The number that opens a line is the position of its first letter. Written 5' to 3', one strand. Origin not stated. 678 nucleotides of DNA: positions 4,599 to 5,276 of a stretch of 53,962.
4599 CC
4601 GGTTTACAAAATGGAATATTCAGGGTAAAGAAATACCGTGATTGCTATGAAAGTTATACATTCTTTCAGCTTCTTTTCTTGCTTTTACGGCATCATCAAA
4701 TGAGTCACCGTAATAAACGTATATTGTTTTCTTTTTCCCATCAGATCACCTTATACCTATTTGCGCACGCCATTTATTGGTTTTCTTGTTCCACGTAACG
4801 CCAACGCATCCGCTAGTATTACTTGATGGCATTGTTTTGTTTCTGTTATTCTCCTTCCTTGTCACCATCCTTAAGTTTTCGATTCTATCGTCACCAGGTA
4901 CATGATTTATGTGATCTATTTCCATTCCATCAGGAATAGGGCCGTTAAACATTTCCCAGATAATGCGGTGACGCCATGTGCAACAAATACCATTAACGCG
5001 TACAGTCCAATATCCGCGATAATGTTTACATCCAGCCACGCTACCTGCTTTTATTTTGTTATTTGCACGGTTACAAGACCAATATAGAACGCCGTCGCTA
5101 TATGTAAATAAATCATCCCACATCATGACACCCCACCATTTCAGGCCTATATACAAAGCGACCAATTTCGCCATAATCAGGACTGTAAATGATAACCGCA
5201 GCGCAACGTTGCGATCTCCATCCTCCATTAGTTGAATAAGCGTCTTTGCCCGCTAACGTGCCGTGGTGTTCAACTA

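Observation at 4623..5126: HNH-AP2 endonuclease gene interrupted by a stop codon in the middle of the AP2-like domain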

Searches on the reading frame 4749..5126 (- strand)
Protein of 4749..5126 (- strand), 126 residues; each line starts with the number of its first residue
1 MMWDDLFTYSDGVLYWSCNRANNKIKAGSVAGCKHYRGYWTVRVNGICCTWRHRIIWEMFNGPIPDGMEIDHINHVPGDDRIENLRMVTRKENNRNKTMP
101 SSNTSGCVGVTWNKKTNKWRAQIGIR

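Call 7: search_protein_families(library=pfam, proteins=[window:4749-5126:-], max_evalue=0.01)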
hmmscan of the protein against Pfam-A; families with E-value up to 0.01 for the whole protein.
seq(126 aa): 1 family
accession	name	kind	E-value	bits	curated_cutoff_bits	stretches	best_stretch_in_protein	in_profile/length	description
PF13392.12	HNH_3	-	7.8e-22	77.1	24.8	1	51-95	2-46/46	HNH endonuclease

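Call 61: list_cluster_members(proteins=[window:4749-5126:-, window:4749-5123:-, window:4749-5228:-, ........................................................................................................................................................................, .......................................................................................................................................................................])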
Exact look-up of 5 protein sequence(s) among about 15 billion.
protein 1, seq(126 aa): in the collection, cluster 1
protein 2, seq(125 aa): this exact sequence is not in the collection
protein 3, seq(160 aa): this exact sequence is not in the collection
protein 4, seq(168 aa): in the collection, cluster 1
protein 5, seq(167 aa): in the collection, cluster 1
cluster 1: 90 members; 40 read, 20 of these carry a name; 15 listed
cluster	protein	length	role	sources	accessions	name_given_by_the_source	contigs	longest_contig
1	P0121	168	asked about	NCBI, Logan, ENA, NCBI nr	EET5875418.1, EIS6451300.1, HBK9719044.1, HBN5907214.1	TPA: HNH endonuclease [Escherichia coli] | HNH endonuclease [Escherichia coli]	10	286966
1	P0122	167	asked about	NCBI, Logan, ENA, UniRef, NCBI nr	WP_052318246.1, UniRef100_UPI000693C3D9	HNH endonuclease signature motif containing protein [Escherichia coli] | HNH endonuclease signature motif containing protein n=1 Tax=Escherichia coli TaxID=562 ...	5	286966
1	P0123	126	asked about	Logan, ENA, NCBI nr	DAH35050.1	MAG TPA: homing endonuclease [Caudoviricetes sp.]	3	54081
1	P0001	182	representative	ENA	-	-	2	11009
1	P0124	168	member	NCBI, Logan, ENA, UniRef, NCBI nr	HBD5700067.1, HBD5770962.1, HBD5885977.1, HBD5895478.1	HNH endonuclease signature motif containing protein [Escherichia coli] | HNH endonuclease signature motif containing protein n=1 Tax=Escherichia coli TaxID=562 ...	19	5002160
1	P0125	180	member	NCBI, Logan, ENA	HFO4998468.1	TPA: HNH endonuclease signature motif containing protein [Escherichia coli]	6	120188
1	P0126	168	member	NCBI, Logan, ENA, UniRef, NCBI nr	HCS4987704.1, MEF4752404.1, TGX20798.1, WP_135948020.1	HNH endonuclease signature motif containing protein [Escherichia coli] | HNH endonuclease signature motif containing protein n=1 Tax=Escherichia coli TaxID=562 ...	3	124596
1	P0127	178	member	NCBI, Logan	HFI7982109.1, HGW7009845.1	TPA: HNH endonuclease signature motif containing protein [Escherichia coli]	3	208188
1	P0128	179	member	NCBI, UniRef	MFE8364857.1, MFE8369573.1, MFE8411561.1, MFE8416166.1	HNH endonuclease signature motif containing protein [Escherichia coli] | HNH endonuclease signature motif containing protein n=1 Tax=Escherichia coli TaxID=562 ...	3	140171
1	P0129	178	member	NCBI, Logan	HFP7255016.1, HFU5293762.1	TPA: HNH endonuclease signature motif containing protein [Escherichia coli]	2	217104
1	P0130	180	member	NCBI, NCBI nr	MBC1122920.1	HNH endonuclease [Escherichia coli]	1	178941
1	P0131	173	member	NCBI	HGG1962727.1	TPA: HNH endonuclease signature motif containing protein [Escherichia coli]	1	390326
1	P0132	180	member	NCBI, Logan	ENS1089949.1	HNH endonuclease [Escherichia coli]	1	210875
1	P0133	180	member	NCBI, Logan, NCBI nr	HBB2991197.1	TPA: HNH endonuclease [Escherichia coli] | HNH endonuclease [Escherichia coli]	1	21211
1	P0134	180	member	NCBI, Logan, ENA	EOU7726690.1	HNH endonuclease signature motif containing protein [Escherichia coli]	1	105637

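Call 62: find_encoding_contigs(protein=window:4749-5126:-, flank=3000, max_places=10)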
Protein window:4749-5126:- (126 aa): 3 contigs read that carry it; 1 place shown.
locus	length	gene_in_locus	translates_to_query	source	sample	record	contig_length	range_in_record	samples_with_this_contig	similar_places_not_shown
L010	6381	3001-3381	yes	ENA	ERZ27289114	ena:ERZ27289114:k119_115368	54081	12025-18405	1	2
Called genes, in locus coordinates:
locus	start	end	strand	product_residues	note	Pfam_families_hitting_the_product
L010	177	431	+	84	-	PF13730:HTH_36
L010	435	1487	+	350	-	PF14297:Lin1244_N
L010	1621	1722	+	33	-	-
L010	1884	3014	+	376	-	-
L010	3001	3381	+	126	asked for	PF13392:HNH_3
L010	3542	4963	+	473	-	PF00772:DnaB, PF13481:AAA_25, PF03796:DnaB_C, PF06745:ATPase (weak)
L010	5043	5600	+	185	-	-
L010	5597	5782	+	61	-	-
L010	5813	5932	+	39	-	-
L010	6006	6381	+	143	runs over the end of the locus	PF05772:NinB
